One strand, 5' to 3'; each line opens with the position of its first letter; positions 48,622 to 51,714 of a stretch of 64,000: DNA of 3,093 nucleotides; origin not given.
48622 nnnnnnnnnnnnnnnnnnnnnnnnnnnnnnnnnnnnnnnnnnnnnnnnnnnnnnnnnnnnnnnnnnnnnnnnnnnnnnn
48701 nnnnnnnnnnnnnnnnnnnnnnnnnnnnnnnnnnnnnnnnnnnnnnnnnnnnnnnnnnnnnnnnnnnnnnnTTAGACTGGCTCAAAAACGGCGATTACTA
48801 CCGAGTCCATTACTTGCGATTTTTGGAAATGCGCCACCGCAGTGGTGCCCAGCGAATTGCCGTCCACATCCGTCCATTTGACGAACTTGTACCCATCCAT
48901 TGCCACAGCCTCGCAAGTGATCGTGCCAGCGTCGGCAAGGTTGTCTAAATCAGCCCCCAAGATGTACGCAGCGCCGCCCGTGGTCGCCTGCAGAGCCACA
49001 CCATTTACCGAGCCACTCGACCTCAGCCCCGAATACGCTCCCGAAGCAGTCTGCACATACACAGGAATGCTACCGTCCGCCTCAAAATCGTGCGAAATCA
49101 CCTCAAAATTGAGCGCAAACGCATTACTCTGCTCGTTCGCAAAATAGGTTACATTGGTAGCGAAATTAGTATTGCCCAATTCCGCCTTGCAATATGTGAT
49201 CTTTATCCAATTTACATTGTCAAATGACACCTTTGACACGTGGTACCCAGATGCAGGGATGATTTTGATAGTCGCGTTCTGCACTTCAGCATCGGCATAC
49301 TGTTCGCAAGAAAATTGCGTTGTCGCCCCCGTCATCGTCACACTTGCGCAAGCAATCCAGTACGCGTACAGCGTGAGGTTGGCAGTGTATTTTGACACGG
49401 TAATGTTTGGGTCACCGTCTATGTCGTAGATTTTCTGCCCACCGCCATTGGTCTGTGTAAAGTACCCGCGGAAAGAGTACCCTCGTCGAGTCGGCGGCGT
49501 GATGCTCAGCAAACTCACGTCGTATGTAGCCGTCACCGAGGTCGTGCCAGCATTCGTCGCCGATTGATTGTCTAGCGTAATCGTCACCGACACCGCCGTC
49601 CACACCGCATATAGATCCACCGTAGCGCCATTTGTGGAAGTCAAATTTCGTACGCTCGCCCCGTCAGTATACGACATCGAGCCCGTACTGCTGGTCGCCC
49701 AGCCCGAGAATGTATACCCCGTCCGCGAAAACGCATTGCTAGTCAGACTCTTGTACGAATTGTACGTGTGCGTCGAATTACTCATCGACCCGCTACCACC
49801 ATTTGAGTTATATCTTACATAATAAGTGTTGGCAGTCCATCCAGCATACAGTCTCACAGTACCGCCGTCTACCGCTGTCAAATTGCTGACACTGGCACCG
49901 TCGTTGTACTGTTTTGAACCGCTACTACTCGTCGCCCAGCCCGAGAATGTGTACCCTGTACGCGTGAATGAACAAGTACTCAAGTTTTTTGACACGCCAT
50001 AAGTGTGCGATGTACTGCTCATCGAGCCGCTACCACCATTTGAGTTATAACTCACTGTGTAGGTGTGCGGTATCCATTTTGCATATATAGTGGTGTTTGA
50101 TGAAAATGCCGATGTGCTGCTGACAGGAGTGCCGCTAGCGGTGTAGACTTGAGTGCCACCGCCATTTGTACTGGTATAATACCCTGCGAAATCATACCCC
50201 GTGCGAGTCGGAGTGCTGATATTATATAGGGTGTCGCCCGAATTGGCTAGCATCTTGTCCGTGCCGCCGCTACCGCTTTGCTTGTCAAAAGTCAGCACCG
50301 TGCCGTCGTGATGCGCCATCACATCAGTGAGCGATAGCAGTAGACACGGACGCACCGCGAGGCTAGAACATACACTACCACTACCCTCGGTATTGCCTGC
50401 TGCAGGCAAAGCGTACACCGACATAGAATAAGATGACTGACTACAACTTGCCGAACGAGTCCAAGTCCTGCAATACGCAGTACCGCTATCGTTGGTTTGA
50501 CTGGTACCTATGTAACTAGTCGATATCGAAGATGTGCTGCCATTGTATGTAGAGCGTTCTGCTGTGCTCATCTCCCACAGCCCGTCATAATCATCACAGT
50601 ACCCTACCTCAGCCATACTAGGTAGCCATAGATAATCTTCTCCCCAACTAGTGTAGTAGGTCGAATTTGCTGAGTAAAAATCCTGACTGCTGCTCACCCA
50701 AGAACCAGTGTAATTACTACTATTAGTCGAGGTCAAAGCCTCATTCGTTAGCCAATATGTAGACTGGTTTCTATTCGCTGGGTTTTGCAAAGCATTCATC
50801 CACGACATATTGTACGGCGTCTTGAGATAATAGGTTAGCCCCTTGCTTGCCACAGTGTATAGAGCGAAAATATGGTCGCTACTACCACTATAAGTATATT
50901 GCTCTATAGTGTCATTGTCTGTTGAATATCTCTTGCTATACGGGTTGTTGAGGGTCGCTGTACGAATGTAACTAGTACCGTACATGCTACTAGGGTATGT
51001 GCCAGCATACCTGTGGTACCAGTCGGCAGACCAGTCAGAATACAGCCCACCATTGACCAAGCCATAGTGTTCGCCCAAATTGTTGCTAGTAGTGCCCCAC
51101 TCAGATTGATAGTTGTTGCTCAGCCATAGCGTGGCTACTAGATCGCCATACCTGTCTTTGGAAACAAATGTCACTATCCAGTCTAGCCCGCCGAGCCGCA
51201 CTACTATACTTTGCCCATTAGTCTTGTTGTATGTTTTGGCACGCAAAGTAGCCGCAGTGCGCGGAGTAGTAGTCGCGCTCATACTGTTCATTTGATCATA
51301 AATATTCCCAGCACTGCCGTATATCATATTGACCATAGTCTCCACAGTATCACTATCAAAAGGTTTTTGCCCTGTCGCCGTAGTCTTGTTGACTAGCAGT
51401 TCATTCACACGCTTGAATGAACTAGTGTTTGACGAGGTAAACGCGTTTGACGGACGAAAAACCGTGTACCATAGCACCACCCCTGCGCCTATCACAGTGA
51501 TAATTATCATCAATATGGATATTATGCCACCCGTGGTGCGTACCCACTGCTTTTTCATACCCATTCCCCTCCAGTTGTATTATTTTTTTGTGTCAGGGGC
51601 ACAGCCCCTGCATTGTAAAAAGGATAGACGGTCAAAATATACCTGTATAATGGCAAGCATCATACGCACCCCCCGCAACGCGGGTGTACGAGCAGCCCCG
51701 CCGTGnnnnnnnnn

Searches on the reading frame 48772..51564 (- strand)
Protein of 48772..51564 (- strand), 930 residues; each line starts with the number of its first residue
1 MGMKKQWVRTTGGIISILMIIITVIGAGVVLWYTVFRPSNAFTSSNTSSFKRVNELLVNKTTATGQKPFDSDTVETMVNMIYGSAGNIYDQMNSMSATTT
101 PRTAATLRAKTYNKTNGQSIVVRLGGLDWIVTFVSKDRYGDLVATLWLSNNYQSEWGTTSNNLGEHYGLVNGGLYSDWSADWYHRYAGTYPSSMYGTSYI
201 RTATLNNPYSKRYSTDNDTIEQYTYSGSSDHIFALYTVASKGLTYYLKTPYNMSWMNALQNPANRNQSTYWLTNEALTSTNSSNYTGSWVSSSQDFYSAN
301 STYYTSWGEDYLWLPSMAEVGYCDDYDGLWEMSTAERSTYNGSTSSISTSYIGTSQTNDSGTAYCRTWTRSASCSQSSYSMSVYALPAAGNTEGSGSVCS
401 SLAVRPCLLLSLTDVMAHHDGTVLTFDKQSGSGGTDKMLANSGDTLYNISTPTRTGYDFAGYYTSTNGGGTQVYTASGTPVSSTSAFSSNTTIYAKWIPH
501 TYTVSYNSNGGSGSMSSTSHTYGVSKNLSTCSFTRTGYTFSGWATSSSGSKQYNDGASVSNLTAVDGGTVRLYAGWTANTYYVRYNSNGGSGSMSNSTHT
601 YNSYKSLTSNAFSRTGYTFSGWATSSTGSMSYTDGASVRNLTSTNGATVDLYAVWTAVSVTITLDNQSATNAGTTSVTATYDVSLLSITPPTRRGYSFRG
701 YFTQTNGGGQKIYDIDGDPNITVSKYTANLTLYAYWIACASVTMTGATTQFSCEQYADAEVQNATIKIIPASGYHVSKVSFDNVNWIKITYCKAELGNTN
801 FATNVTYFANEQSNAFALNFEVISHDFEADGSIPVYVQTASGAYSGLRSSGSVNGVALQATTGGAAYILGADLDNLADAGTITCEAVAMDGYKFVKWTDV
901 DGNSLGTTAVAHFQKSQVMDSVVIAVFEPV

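Call 10: search_protein_families(library=pfam, proteins=[window:48772-51564:-], max_evalue=0.01)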
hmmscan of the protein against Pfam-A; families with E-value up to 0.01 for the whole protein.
window:48772-51564:- (930 aa): 2 families
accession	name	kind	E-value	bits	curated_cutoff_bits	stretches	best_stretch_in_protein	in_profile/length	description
PF09479.16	Flg_new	-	9e-37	125.5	27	4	502-563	1-61/65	Listeria-Bacteroides repeat domain (List_Bact_rpt)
PF18998.6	Flg_new_2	-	1.7e-05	25.1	23.6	1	856-929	3-71/73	Divergent InlB B-repeat domain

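Call 23: list_cluster_members(proteins=[window:48772-51564:-, window:47499-48284:+, window:46166-46912:-, window:41010-42311:-, window:57843-58964:-])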
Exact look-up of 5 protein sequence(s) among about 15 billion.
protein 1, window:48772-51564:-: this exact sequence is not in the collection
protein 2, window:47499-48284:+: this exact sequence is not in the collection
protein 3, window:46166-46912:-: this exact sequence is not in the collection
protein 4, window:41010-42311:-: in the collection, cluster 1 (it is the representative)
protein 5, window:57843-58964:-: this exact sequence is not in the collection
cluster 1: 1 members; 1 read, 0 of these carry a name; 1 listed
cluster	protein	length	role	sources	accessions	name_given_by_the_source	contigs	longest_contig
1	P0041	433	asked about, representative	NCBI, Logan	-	-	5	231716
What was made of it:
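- Tried and rejected: The paralog and other window proteins are not in the collection by exact sequence (call 23).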

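Call 25: find_encoding_contigs(protein=P0041, flank=10000, max_places=8)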
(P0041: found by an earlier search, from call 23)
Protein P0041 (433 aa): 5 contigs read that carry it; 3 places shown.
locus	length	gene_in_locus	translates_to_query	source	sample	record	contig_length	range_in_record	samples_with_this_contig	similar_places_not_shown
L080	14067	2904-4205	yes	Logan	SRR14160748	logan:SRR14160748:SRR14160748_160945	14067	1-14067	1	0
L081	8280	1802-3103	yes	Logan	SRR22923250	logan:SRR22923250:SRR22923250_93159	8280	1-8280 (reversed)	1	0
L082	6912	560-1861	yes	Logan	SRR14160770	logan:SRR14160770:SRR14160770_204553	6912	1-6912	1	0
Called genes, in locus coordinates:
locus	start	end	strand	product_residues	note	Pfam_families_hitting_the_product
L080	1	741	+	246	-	?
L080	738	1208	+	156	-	-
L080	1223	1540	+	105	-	PF02575:YbaB_DNA_bd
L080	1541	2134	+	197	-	PF21176:RecR_HhH, PF02132:RecR_ZnF, PF01751:Toprim, PF13662:Toprim_4, PF21175:RecR_C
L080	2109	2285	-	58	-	-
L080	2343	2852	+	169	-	-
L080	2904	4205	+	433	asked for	PF01743:PolyA_pol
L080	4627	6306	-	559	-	PF00772:DnaB, PF03796:DnaB_C, PF13481:AAA_25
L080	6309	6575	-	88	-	-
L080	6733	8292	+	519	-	PF01921:tRNA-synt_1f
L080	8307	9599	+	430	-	PF02403:Seryl_tRNA_N, PF00587:tRNA-synt_2b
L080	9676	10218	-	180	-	PF14622:Ribonucleas_3_3, PF00636:Ribonuclease_3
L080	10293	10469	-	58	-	PF01165:Ribosomal_S21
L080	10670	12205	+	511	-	PF05362:Lon_C (weak), PF13541:ChlI, PF00158:Sigma54_activat (faint), PF01078:Mg_chelatase, PF07728:AAA_5, PF00493:MCM (weak), PF13335:Mg_chelatase_C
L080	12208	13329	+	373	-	PF02481:DNA_processg_A, PF17782:WHD_DprA (weak)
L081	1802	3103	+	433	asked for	PF01743:PolyA_pol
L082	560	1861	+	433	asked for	PF01743:PolyA_pol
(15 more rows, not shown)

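Call 56: search_protein_families(library=ncbifam, proteins=[window:48772-51564:-], max_evalue=0.01)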
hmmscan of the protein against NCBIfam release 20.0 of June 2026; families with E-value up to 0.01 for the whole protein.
window:48772-51564:- (930 aa): 1 family
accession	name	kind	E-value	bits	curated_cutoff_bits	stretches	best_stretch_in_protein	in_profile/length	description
TIGR02543.1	List_Bact_rpt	repeat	3.2e-13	49.8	20.95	2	534-580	2-44/44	TIGR02543 family repeat protein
